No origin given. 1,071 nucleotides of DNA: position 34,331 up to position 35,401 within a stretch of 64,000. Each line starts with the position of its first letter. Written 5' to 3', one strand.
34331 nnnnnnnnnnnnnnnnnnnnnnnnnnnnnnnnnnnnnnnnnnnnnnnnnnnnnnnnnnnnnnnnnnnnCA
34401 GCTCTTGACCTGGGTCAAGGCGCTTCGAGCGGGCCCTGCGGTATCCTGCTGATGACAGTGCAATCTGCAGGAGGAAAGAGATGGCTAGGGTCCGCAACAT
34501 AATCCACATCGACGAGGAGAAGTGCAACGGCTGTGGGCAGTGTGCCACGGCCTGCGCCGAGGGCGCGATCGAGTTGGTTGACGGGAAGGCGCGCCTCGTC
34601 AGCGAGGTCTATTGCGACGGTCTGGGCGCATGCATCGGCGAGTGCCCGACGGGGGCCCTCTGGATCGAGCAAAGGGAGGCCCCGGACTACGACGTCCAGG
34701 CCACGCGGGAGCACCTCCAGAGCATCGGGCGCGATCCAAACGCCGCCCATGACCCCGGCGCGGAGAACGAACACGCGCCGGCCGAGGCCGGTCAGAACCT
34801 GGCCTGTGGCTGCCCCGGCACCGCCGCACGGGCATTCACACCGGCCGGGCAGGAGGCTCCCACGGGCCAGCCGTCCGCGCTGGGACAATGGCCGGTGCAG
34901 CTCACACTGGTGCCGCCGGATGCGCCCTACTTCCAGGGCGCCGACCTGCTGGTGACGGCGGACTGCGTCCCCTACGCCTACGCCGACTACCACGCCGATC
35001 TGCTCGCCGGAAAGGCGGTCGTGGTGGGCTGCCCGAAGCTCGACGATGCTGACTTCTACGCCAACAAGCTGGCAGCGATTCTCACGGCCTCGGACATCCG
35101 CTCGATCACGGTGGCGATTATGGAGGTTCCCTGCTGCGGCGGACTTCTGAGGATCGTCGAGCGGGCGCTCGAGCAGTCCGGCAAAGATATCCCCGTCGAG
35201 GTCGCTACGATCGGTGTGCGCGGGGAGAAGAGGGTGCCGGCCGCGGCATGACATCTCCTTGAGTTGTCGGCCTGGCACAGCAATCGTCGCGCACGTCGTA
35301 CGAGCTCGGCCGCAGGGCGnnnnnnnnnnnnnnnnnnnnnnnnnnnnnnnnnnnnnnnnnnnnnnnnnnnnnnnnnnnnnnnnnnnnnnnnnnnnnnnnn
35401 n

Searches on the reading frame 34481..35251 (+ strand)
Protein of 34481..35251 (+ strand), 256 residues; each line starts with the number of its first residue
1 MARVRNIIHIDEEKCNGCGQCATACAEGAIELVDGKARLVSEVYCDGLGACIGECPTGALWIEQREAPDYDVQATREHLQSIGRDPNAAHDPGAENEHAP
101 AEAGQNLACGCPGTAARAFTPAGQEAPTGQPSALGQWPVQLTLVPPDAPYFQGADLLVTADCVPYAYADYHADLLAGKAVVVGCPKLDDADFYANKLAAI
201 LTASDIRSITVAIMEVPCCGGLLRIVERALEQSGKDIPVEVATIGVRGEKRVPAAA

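Call 4: search_protein_families(library=pfam, proteins=[window:34481-35251:+], max_evalue=0.01)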
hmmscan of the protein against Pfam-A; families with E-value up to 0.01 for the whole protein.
window:34481-35251:+ (256 aa): 10 families
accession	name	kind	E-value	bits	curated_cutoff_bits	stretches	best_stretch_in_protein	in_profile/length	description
PF00037.32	Fer4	-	1e-10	41.4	21.1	2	9-31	2-24/24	4Fe-4S binding domain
PF12837.12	Fer4_6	-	2.6e-10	40.2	25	1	7-30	1-24/24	4Fe-4S binding domain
PF13237.11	Fer4_10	-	1.5e-07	31.7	25.5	1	8-56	2-53/53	4Fe-4S dicluster domain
PF12838.12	Fer4_7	-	2.6e-07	31.4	27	1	14-59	1-52/52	4Fe-4S dicluster domain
PF14697.11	Fer4_21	-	5.5e-07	30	35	1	9-58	2-55/59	4Fe-4S dicluster domain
PF12797.12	Fer4_2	-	1.7e-05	24.9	24.5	1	8-26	3-21/22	4Fe-4S binding domain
PF13187.11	Fer4_9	-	1.8e-05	25.1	27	1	14-59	1-51/52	4Fe-4S dicluster domain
PF13459.11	Fer4_15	-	0.00018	22.6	22.4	1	8-40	1-33/66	4Fe-4S single cluster domain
PF13484.11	Fer4_16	-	0.00027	22.1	30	0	14-33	1-20/66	4Fe-4S double cluster binding domain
PF25160.1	LdpA_Fe-S-bd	-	0.00047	20.3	27.6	1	10-32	23-45/49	LdpA Fe-S cluster-binding domain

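Call 7: search_protein_families(library=ncbifam, proteins=[window:34481-35251:+], max_evalue=0.01)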
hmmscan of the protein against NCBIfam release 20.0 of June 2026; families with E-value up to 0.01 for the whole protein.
window:34481-35251:+ (256 aa): 59 families (the best 25 are shown)
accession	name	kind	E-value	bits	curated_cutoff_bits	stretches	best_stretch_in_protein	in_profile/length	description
NF040770.1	hetero_SS_HdrA2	exception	2.8e-10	39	1100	1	9-73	573-634/777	CoB-CoM heterodisulfide reductase HdrA2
TIGR02179.1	PorD_KorD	subfamily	1.4e-09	37.9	60.05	1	10-64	22-76/78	2-oxoacid:acceptor oxidoreductase, delta subunit, pyruvate/2-ketoisovalerate family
NF040864.1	HgcB_ferredoxin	equivalog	1.7e-09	37.3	99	1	8-63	9-64/93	mercury methylation ferredoxin HgcB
NF009451.0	PRK12809.1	equivalog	2.2e-08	32.9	1154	1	6-83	78-156/639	formate-dependent uric acid utilization protein YgfT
TIGR03294.1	FrhG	equivalog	2.3e-08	34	245.5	1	10-63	171-222/228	coenzyme F420 hydrogenase subunit gamma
NF038196.1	ferrodoxin_EFR1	subfamily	3.1e-08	34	75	1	9-64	181-233/242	EFR1 family ferrodoxin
NF005503.0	PRK07118.1-2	equivalog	3.2e-08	33.2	252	1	4-45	158-197/292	RnfABCDGE type electron transport complex subunit B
TIGR01944.1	rnfB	subfamily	7.4e-08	32.2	68.7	1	4-67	104-167/190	RnfABCDGE type electron transport complex subunit B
TIGR02700.1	flavo_MJ0208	hypoth_equivalog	8e-08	31.8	251.35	1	9-60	144-194/234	dihydromethanopterin reductase (acceptor)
NF040684.1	PorD_Arch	equivalog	1e-07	31.9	120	1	10-62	29-81/85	pyruvate synthase subunit PorD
NF005506.0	PRK07118.1-5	equivalog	2.4e-07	30.4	388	1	6-37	163-194/279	Fe-S cluster domain-containing protein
NF007202.0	PRK09623.1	equivalog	4.8e-07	30.1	166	1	9-66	47-104/105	3-methyl-2-oxobutanoate dehydrogenase subunit delta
NF043039.1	HgcAB_like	equivalog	6.5e-07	29.3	285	1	7-60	294-349/350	HgcAB-like fusion protein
NF043069.1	T4HPD_activ_SAM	equivalog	1.1e-06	28.2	425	1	6-60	44-97/299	trans-4-hydroxy-L-proline dehydratase activase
NF007203.0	PRK09624.1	equivalog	1.6e-06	28.3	171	1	10-61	48-99/105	pyuvate ferredoxin oxidoreductase subunit delta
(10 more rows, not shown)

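Call 8: find_homologous_proteins(query=window:34481-35251:+)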
Query window:34481-35251:+ (256 aa): 7999 proteins with E <= 0.001 among 8000 candidates; the best 120 are listed.
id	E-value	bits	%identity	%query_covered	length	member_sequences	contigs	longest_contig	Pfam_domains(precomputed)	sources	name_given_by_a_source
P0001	2.1e-152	524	90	100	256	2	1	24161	PF14697.12,PF12837.13,PF00037.33,PF12838.13,PF13237.12,PF27217.1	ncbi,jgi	jgi:ferredoxin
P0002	4.5e-152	523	90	100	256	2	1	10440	PF14697.12,PF12837.13,PF00037.33,PF12838.13,PF13237.12,PF27217.1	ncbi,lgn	-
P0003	3.9e-149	513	88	100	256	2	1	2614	PF14697.12,PF12837.13,PF00037.33,PF12838.13,PF13237.12,PF27217.1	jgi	jgi:Pyruvate/2-oxoacid:ferredoxin oxidoreductase delta subunit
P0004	2.8e-140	484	82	99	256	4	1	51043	PF14697.12,PF12837.13,PF00037.33,PF12838.13,PF13237.12,PF27217.1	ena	-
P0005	1.1e-138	479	79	98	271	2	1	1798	PF14697.12,PF12837.13,PF00037.33,PF12838.13,PF13237.12,PF13187.12,PF27217.1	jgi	-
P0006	2.4e-138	478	82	99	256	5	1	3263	PF14697.12,PF12837.13,PF00037.33,PF12838.13,PF13237.12,PF13187.12,PF27217.1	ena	-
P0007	7.9e-137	473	82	100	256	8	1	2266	PF14697.12,PF12837.13,PF00037.33,PF12838.13,PF13237.12,PF13187.12,PF27217.1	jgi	-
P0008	3.7e-136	471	77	99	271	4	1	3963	PF14697.12,PF12797.13,PF12837.13,PF00037.33,PF12838.13,PF13237.12,PF13187.12,PF27217.1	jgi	jgi:ferredoxin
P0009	3.0e-135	468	76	99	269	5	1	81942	PF14697.12,PF12837.13,PF00037.33,PF12838.13,PF13237.12,PF13187.12,PF27217.1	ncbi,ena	-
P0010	8.2e-135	466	82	98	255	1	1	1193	PF14697.12,PF12797.13,PF12837.13,PF00037.33,PF12838.13,PF13237.12,PF13187.12,PF27217.1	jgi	-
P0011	1.3e-132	459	76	100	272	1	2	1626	PF14697.12,PF12797.13,PF12837.13,PF00037.33,PF12838.13,PF13237.12,PF13187.12,PF27217.1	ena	-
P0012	3.0e-131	455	75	100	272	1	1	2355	PF14697.12,PF12797.13,PF12837.13,PF00037.33,PF12838.13,PF13237.12,PF13187.12,PF27217.1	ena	-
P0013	2.1e-130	452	76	96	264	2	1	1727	PF14697.12,PF12837.13,PF00037.33,PF12838.13,PF13237.12,PF13187.12,PF27217.1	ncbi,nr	ncbi:MAG: 4Fe-4S binding protein [Armatimonadetes bacterium]|nr:4Fe-4S binding protein [Armatimonado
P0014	3.2e-128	445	79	99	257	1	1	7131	PF14697.12,PF12837.13,PF00037.33,PF12838.13,PF13237.12,PF13187.12,PF27217.1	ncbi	-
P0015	1.3e-127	443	76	98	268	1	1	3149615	PF14697.12,PF12797.13,PF12837.13,PF00037.33,PF13484.12,PF12838.13,PF13237.12,PF13187.12,PF27217.1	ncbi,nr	ncbi:MAG: 4Fe-4S binding protein [Armatimonadota bacterium]|nr:MAG: 4Fe-4S binding protein [Armatimo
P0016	7.0e-125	434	75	99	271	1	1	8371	PF14697.12,PF12837.13,PF00037.33,PF12838.13,PF13237.12,PF27217.1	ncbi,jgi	-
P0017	8.6e-123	427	76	100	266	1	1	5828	PF14697.12,PF12837.13,PF00037.33,PF12838.13,PF13237.12,PF13187.12,PF27217.1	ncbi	-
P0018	1.1e-122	427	72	99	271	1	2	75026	PF14697.12,PF12837.13,PF00037.33,PF12838.13,PF13237.12,PF27217.1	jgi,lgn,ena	-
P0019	4.6e-122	425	73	99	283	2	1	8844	PF14697.12,PF12837.13,PF00037.33,PF12838.13,PF13237.12,PF27217.1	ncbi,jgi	-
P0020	1.8e-121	423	74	99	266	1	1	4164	PF14697.12,PF12837.13,PF00037.33,PF12838.13,PF13237.12,PF13187.12,PF27217.1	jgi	jgi:Pyruvate/2-oxoacid:ferredoxin oxidoreductase delta subunit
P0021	4.7e-120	418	74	99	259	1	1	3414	PF14697.12,PF12837.13,PF00037.33,PF12838.13,PF13237.12,PF13187.12,PF27217.1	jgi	jgi:Pyruvate/2-oxoacid:ferredoxin oxidoreductase delta subunit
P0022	4.1e-117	408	73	99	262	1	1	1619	PF14697.12,PF12837.13,PF00037.33,PF12838.13,PF13237.12,PF13187.12,PF27217.1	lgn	-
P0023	3.9e-116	405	73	97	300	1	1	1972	PF14697.12,PF12837.13,PF00037.33,PF12838.13,PF13237.12,PF13187.12,PF27217.1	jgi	jgi:ferredoxin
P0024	4.5e-111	389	71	97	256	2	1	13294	PF14697.12,PF12837.13,PF00037.33,PF12838.13,PF13237.12,PF27217.1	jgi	jgi:Pyruvate/2-oxoacid:ferredoxin oxidoreductase delta subunit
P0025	2.3e-109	383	71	96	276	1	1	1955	PF14697.12,PF12837.13,PF00037.33,PF12838.13,PF13237.12,PF13187.12,PF27217.1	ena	-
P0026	8.5e-109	381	69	98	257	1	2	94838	PF14697.12,PF12837.13,PF00037.33,PF12838.13,PF13237.12,PF13187.12,PF27217.1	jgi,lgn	jgi:Pyruvate/2-oxoacid:ferredoxin oxidoreductase delta subunit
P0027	4.8e-108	379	69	97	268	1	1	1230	PF14697.12,PF12797.13,PF12837.13,PF00037.33,PF12838.13,PF13237.12,PF13187.12,PF27217.1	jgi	jgi:ferredoxin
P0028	8.4e-107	375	67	99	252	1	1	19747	PF14697.12,PF12797.13,PF12837.13,PF00037.33,PF12838.13,PF13237.12,PF13187.12,PF27217.1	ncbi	-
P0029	1.0e-106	374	67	96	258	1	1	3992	PF14697.12,PF12837.13,PF00037.33,PF12838.13,PF13237.12,PF13187.12,PF27217.1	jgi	jgi:Pyruvate/2-oxoacid:ferredoxin oxidoreductase delta subunit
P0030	1.4e-103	364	66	99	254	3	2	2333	PF14697.12,PF12797.13,PF12837.13,PF00037.33,PF12838.13,PF25160.2,PF13237.12,PF13187.12,PF27217.1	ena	-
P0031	5.0e-102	359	70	98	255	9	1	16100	PF14697.12,PF12797.13,PF12837.13,PF00037.33,PF13484.12,PF12838.13,PF13237.12,PF13187.12,PF27217.1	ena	-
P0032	7.0e-102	358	67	96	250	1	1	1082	PF14697.12,PF12797.13,PF12837.13,PF00037.33,PF12838.13,PF13237.12,PF13187.12,PF27217.1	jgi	jgi:Pyruvate/2-oxoacid:ferredoxin oxidoreductase delta subunit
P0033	7.2e-102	358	68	96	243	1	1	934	PF14697.12,PF12837.13,PF00037.33,PF12838.13,PF13237.12,PF13187.12,PF27217.1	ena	-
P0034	2.4e-101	357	69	98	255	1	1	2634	PF14697.12,PF12837.13,PF00037.33,PF13484.12,PF12838.13,PF13237.12,PF13187.12,PF27217.1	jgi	-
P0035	4.6e-101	356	68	96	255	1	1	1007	PF14697.12,PF12797.13,PF12837.13,PF00037.33,PF12838.13,PF13237.12,PF13187.12,PF27217.1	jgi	jgi:NAD-dependent dihydropyrimidine dehydrogenase PreA subunit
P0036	9.5e-101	355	66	98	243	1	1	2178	PF14697.12,PF12797.13,PF12837.13,PF00037.33,PF12838.13,PF13237.12,PF13187.12,PF27217.1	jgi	jgi:Fe-S-cluster-containing hydrogenase component 2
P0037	1.6e-100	354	67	96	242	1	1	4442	PF14697.12,PF12797.13,PF12837.13,PF00037.33,PF12838.13,PF13237.12,PF13187.12,PF27217.1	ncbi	-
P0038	4.5e-100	352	66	97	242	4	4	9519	PF14697.12,PF12797.13,PF12837.13,PF00037.33,PF12838.13,PF13237.12,PF13187.12,PF27217.1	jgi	jgi:Pyruvate/2-oxoacid:ferredoxin oxidoreductase delta subunit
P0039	1.6e-99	351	67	97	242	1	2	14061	PF14697.12,PF12797.13,PF12837.13,PF00037.33,PF12838.13,PF13237.12,PF13187.12,PF27217.1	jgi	jgi:Pyruvate/2-oxoacid:ferredoxin oxidoreductase delta subunit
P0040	7.0e-99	349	63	100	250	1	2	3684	PF14697.12,PF12837.13,PF00037.33,PF12838.13,PF13237.12,PF27217.1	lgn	-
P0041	7.3e-99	349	64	96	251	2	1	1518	PF14697.12,PF12837.13,PF00037.33,PF12838.13,PF13237.12,PF27217.1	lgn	-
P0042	1.9e-98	347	68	96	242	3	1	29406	PF14697.12,PF12797.13,PF12837.13,PF00037.33,PF12838.13,PF13237.12,PF13187.12,PF27217.1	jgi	jgi:Pyruvate/2-oxoacid:ferredoxin oxidoreductase delta subunit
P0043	3.8e-96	340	66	98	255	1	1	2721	PF14697.12,PF12797.13,PF12837.13,PF00037.33,PF12838.13,PF13237.12,PF13187.12,PF27217.1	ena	-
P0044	1.1e-95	338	63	96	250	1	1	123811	PF14697.12,PF12837.13,PF00037.33,PF12838.13,PF13237.12,PF13187.12,PF27217.1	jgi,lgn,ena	-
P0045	2.4e-95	337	60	97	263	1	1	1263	PF14697.12,PF12837.13,PF00037.33,PF12838.13,PF13237.12,PF13187.12,PF27217.1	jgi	jgi:NAD-dependent dihydropyrimidine dehydrogenase PreA subunit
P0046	5.6e-91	323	64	98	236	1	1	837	PF14697.12,PF12797.13,PF12837.13,PF00037.33,PF13484.12,PF12838.13,PF13237.12,PF13187.12,PF27217.1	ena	-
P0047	2.2e-90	321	60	97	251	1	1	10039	PF14697.12,PF12837.13,PF00037.33,PF12838.13,PF13237.12,PF13187.12,PF27217.1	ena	-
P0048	3.9e-90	320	60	96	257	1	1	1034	PF14697.12,PF12797.13,PF12837.13,PF00037.33,PF12838.13,PF25160.2,PF13237.12,PF13187.12,PF27217.1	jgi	jgi:Pyruvate/2-oxoacid:ferredoxin oxidoreductase delta subunit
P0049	3.3e-89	317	62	96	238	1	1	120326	PF14697.12,PF12797.13,PF12837.13,PF00037.33,PF12838.13,PF13237.12,PF13187.12,PF27217.1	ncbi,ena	-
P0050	1.0e-88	315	56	96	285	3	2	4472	PF14697.12,PF12837.13,PF00037.33,PF12838.13,PF13237.12,PF13187.12,PF27217.1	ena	-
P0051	7.9e-88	312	57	96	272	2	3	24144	PF14697.12,PF12837.13,PF00037.33,PF12838.13,PF13237.12,PF13187.12,PF27217.1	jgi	jgi:ferredoxin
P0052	1.3e-87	312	58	96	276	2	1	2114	PF14697.12,PF12837.13,PF00037.33,PF12838.13,PF13237.12,PF13187.12,PF27217.1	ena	-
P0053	2.4e-87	311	59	97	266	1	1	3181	PF14697.12,PF12797.13,PF12837.13,PF00037.33,PF12838.13,PF13237.12,PF27217.1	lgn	-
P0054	4.9e-87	310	57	97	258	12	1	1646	PF14697.12,PF12837.13,PF00037.33,PF12838.13,PF13237.12,PF13187.12,PF27217.1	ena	-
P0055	7.0e-87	309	54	96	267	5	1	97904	PF14697.12,PF12797.13,PF12837.13,PF00037.33,PF12838.13,PF13237.12,PF13187.12,PF27217.1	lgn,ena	-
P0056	8.2e-87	309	57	100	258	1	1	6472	PF14697.12,PF12837.13,PF00037.33,PF12838.13,PF25160.2,PF13237.12,PF13187.12,PF27217.1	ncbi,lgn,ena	-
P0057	9.5e-87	309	58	96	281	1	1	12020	PF14697.12,PF12837.13,PF00037.33,PF12838.13,PF13237.12,PF27217.1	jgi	jgi:Pyruvate/2-oxoacid:ferredoxin oxidoreductase delta subunit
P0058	1.6e-86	308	57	100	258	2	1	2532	PF14697.12,PF12837.13,PF00037.33,PF12838.13,PF13237.12,PF13187.12,PF27217.1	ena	-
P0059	1.6e-86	308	59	96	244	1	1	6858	PF12837.13,PF13237.12,PF27217.1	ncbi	-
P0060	1.8e-86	308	56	97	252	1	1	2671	PF14697.12,PF12837.13,PF00037.33,PF12838.13,PF13237.12,PF13187.12,PF27217.1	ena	-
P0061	7.0e-86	306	57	97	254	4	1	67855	PF14697.12,PF12837.13,PF00037.33,PF12838.13,PF13237.12,PF13187.12,PF27217.1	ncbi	-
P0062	9.8e-86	305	54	97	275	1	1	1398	PF14697.12,PF12837.13,PF00037.33,PF12838.13,PF25160.2,PF13237.12,PF13187.12,PF27217.1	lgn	-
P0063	1.3e-85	305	56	97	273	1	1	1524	PF14697.12,PF12837.13,PF00037.33,PF12838.13,PF13237.12,PF27217.1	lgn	-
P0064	3.5e-85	304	57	97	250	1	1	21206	PF14697.12,PF12837.13,PF00037.33,PF12838.13,PF25160.2,PF13237.12,PF13187.12,PF27217.1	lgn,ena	-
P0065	3.7e-85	304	54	98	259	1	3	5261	PF14697.12,PF12837.13,PF00037.33,PF12838.13,PF13237.12,PF13187.12,PF27217.1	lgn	-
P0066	4.8e-85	303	56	96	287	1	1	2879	PF14697.12,PF12837.13,PF00037.33,PF12838.13,PF13237.12,PF13187.12,PF27217.1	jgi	-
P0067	5.6e-85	303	59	96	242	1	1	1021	PF14697.12,PF12797.13,PF12837.13,PF00037.33,PF12838.13,PF13237.12,PF13187.12,PF27217.1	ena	-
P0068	7.5e-85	303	57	96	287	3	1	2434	PF14697.12,PF12837.13,PF00037.33,PF12838.13,PF13237.12,PF27217.1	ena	-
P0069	7.7e-85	303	55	96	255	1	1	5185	PF14697.12,PF12837.13,PF00037.33,PF12838.13,PF13237.12,PF13187.12,PF27217.1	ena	-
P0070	1.2e-84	302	58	96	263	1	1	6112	PF14697.12,PF12837.13,PF00037.33,PF12838.13,PF13237.12,PF27217.1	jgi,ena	-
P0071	1.4e-84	302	56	97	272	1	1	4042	PF14697.12,PF12797.13,PF12837.13,PF00037.33,PF12838.13,PF13237.12,PF13187.12,PF27217.1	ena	-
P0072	1.7e-84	301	55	96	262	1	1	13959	PF14697.12,PF12837.13,PF00037.33,PF12838.13,PF13237.12,PF13187.12,PF27217.1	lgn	-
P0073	1.8e-84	301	55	96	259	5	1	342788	PF14697.12,PF12797.13,PF12837.13,PF00037.33,PF12838.13,PF13237.12,PF27217.1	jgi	jgi:NAD-dependent dihydropyrimidine dehydrogenase PreA subunit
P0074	2.4e-84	301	53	96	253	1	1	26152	PF14697.12,PF12837.13,PF00037.33,PF12838.13,PF13237.12,PF13187.12,PF27217.1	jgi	jgi:ferredoxin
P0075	5.1e-84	300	57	97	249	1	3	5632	PF14697.12,PF12797.13,PF12837.13,PF00037.33,PF12838.13,PF13237.12,PF13187.12,PF27217.1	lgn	-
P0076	9.6e-84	299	54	96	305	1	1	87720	PF14697.12,PF12837.13,PF00037.33,PF12838.13,PF13237.12,PF13187.12,PF27217.1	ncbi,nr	ncbi:MAG: 4Fe-4S binding protein [Acidobacteria bacterium]|nr:4Fe-4S binding protein [Acidobacteriot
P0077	1.4e-83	298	57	96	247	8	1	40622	PF14697.12,PF12837.13,PF00037.33,PF12838.13,PF13237.12,PF13187.12,PF27217.1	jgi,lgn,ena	-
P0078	1.8e-83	298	54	98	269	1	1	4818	PF14697.12,PF12837.13,PF00037.33,PF12838.13,PF13237.12,PF27217.1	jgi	-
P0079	2.6e-83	298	56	95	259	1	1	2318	PF14697.12,PF12837.13,PF00037.33,PF12838.13,PF13237.12,PF13187.12,PF27217.1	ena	-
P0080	2.6e-83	298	55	96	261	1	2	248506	PF14697.12,PF12837.13,PF00037.33,PF12838.13,PF13237.12,PF13187.12,PF27217.1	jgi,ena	-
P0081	3.1e-83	297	55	96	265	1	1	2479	PF14697.12,PF12837.13,PF00037.33,PF12838.13,PF13237.12,PF13187.12,PF27217.1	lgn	-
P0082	5.2e-83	297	55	96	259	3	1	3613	PF14697.12,PF12837.13,PF00037.33,PF12838.13,PF13237.12,PF13187.12,PF27217.1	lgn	-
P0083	5.6e-83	296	54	96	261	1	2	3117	PF14697.12,PF12837.13,PF00037.33,PF12838.13,PF13237.12,PF13187.12,PF27217.1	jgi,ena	jgi:ferredoxin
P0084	5.7e-83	296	57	97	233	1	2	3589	PF14697.12,PF12797.13,PF12837.13,PF00037.33,PF12838.13,PF13237.12,PF13187.12,PF27217.1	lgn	-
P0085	5.8e-83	296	56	96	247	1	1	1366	PF14697.12,PF12837.13,PF00037.33,PF12838.13,PF13237.12,PF13187.12,PF27217.1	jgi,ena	-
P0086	5.9e-83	296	53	96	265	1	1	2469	PF14697.12,PF12797.13,PF12837.13,PF00037.33,PF12838.13,PF13237.12,PF13187.12,PF27217.1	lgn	-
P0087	6.9e-83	296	54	96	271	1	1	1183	PF14697.12,PF12797.13,PF12837.13,PF00037.33,PF12838.13,PF13237.12,PF13187.12,PF27217.1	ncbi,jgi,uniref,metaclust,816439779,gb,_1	ncbi:hypothetical protein LCGC14_2863060 [marine sediment metagenome]|uniref:4Fe-4S ferredoxin-type 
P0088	7.1e-83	296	54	97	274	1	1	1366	PF14697.12,PF12837.13,PF00037.33,PF12838.13,PF13237.12,PF13187.12,PF27217.1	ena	-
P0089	8.0e-83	296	56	96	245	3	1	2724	PF14697.12,PF12837.13,PF00037.33,PF12838.13,PF13237.12,PF13187.12,PF27217.1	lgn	-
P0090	8.7e-83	296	54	98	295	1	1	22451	PF14697.12,PF12797.13,PF12837.13,PF00037.33,PF12838.13,PF25160.2,PF13237.12,PF13187.12,PF27217.1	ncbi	-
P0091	8.8e-83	296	57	96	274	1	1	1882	PF14697.12,PF12837.13,PF00037.33,PF12838.13,PF13237.12,PF27217.1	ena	-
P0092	9.9e-83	296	55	97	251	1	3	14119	PF14697.12,PF12837.13,PF00037.33,PF12838.13,PF25160.2,PF13237.12,PF13187.12,PF27217.1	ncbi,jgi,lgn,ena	-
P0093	1.1e-82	295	53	98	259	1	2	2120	PF14697.12,PF12837.13,PF00037.33,PF12838.13,PF13237.12,PF13187.12,PF27217.1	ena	-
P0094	1.2e-82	295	57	96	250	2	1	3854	PF14697.12,PF12837.13,PF00037.33,PF12838.13,PF25160.2,PF13237.12,PF13187.12,PF27217.1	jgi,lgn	jgi:NAD-dependent dihydropyrimidine dehydrogenase PreA subunit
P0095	1.3e-82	295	55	96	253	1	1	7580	PF14697.12,PF12837.13,PF00037.33,PF12838.13,PF13237.12,PF13187.12,PF27217.1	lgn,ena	-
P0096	1.4e-82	295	57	96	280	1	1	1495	PF14697.12,PF12837.13,PF00037.33,PF12838.13,PF13237.12,PF13187.12,PF27217.1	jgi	jgi:ferredoxin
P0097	1.4e-82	295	51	96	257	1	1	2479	PF14697.12,PF12837.13,PF00037.33,PF12838.13,PF25160.2,PF13237.12,PF13187.12,PF27217.1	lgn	-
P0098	1.7e-82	295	54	96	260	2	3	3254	PF14697.12,PF12837.13,PF00037.33,PF12838.13,PF13237.12,PF13187.12,PF27217.1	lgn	-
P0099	1.8e-82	295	57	97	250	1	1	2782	PF14697.12,PF12797.13,PF12837.13,PF00037.33,PF12838.13,PF25160.2,PF13237.12,PF13187.12,PF27217.1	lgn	-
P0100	2.2e-82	295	56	96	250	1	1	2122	PF14697.12,PF12837.13,PF00037.33,PF12838.13,PF13237.12,PF13187.12,PF27217.1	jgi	jgi:Pyruvate/2-oxoacid:ferredoxin oxidoreductase delta subunit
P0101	2.2e-82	295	52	96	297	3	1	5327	PF14697.12,PF12797.13,PF12837.13,PF00037.33,PF12838.13,PF13237.12,PF13187.12,PF27217.1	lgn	-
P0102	2.4e-82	294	58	96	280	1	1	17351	PF14697.12,PF12837.13,PF00037.33,PF12838.13,PF13237.12,PF27217.1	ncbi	-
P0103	2.6e-82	294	55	97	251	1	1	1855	PF14697.12,PF12837.13,PF00037.33,PF12838.13,PF13237.12,PF13187.12,PF27217.1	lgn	-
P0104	2.6e-82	294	55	97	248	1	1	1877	PF14697.12,PF12837.13,PF00037.33,PF12838.13,PF25160.2,PF13237.12,PF13187.12,PF27217.1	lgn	-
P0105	2.8e-82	294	52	98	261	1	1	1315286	PF14697.12,PF12837.13,PF00037.33,PF12838.13,PF13237.12,PF13187.12,PF27217.1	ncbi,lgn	ncbi:4Fe-4S binding protein [Halanaerocella petrolearia]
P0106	2.8e-82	294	54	97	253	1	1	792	PF14697.12,PF12837.13,PF00037.33,PF12838.13,PF25160.2,PF13237.12,PF13187.12,PF27217.1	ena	-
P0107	2.9e-82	294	57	100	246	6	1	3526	PF14697.12,PF12837.13,PF00037.33,PF12838.13,PF13237.12,PF13187.12,PF27217.1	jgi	-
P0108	3.1e-82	294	55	97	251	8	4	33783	PF14697.12,PF12797.13,PF12837.13,PF00037.33,PF12838.13,PF25160.2,PF13237.12,PF13187.12,PF27217.1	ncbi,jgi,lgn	jgi:NAD-dependent dihydropyrimidine dehydrogenase PreA subunit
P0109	3.1e-82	294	53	96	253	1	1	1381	PF14697.12,PF12837.13,PF00037.33,PF12838.13,PF13237.12,PF13187.12,PF27217.1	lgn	-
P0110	3.8e-82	294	55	96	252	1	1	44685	PF14697.12,PF12837.13,PF00037.33,PF12838.13,PF25160.2,PF13237.12,PF13187.12,PF27217.1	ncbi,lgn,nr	ncbi:MAG: 4Fe-4S binding protein [Deltaproteobacteria bacterium]|nr:4Fe-4S binding protein [Deltapro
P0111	3.9e-82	294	54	96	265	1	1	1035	PF14697.12,PF12837.13,PF00037.33,PF12838.13,PF13237.12,PF13187.12,PF27217.1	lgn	-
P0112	4.0e-82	294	54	97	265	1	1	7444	PF14697.12,PF12837.13,PF00037.33,PF12838.13,PF13237.12,PF13187.12,PF27217.1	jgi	jgi:Pyruvate/2-oxoacid:ferredoxin oxidoreductase delta subunit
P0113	4.2e-82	294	54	96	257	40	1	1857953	PF14697.12,PF12837.13,PF00037.33,PF12838.13,PF13237.12,PF27217.1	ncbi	ncbi:MAG: ATP-binding protein [Negativicutes bacterium]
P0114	4.4e-82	294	55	96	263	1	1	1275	PF14697.12,PF12837.13,PF00037.33,PF12838.13,PF25160.2,PF13237.12,PF13187.12,PF27217.1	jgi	jgi:Pyruvate/2-oxoacid:ferredoxin oxidoreductase delta subunit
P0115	4.7e-82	293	54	97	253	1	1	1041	PF14697.12,PF12837.13,PF00037.33,PF12838.13,PF25160.2,PF13237.12,PF13187.12,PF27217.1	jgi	jgi:NAD-dependent dihydropyrimidine dehydrogenase PreA subunit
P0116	4.8e-82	293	53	97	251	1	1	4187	PF14697.12,PF12837.13,PF00037.33,PF12838.13,PF13237.12,PF13187.12,PF27217.1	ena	-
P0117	4.9e-82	293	54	96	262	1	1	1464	PF14697.12,PF12797.13,PF12837.13,PF00037.33,PF12838.13,PF13237.12,PF13187.12,PF27217.1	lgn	-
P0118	5.0e-82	293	54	97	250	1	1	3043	PF14697.12,PF12797.13,PF12837.13,PF00037.33,PF12838.13,PF25160.2,PF13237.12,PF13187.12,PF27217.1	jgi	jgi:NAD-dependent dihydropyrimidine dehydrogenase PreA subunit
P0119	5.0e-82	293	57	96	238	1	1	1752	PF14697.12,PF12797.13,PF12837.13,PF00037.33,PF12838.13,PF13237.12,PF13187.12,PF27217.1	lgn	-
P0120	5.0e-82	293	54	96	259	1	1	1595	PF14697.12,PF12797.13,PF12837.13,PF00037.33,PF12838.13,PF13237.12,PF27217.1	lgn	-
